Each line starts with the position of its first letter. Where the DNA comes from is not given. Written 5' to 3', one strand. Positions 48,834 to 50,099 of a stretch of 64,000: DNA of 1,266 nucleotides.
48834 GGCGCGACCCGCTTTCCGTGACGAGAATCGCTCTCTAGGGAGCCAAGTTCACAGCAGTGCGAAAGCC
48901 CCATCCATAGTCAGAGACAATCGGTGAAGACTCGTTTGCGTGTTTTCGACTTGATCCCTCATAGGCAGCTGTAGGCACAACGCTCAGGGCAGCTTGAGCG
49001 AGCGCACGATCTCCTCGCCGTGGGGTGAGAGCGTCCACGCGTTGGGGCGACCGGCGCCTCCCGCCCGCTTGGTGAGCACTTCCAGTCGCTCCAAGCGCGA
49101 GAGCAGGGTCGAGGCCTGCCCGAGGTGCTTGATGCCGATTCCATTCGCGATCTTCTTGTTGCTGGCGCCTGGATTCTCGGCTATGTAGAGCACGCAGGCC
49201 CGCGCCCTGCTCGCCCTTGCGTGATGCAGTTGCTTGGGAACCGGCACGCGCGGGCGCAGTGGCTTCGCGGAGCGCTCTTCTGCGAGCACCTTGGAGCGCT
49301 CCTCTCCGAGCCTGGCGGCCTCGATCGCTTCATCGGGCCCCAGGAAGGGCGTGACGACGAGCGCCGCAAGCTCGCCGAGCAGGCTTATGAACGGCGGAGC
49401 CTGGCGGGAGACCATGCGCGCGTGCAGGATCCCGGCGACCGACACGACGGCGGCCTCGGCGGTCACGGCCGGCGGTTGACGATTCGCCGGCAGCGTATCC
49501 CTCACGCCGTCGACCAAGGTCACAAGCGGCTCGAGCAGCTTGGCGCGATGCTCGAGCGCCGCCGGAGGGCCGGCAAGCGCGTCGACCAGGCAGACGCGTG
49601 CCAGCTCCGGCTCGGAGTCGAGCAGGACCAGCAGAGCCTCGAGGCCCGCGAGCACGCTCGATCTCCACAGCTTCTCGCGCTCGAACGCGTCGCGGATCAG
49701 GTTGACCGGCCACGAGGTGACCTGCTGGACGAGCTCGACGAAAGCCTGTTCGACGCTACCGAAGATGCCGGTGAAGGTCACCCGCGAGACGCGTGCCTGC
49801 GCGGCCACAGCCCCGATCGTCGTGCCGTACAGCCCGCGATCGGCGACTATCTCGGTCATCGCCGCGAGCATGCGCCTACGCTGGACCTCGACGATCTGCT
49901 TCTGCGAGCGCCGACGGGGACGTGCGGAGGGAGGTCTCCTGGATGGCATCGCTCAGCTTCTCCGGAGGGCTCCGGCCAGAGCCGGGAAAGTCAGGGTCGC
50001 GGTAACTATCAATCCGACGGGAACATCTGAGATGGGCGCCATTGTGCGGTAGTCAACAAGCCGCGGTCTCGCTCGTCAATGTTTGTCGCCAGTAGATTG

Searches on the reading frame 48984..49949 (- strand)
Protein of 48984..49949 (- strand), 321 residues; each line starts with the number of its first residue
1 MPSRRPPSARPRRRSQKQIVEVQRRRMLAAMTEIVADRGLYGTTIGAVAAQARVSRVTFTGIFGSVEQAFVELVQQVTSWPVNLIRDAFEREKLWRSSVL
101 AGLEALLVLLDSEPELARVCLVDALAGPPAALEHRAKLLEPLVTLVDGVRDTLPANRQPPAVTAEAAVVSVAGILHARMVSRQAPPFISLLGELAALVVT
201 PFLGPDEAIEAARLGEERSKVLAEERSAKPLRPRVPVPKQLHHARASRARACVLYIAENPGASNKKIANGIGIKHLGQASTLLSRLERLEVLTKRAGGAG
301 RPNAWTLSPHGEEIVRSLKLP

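Call 66: search_protein_families(library=pfam, proteins=[window:48984-49949:-], max_evalue=0.01)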
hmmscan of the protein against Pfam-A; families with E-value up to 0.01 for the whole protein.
window:48984-49949:- (321 aa): 1 family
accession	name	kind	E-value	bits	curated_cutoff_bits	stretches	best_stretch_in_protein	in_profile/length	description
PF00440.29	TetR_N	-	0.00094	19.4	24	1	29-68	3-42/47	Bacterial regulatory proteins, tetR family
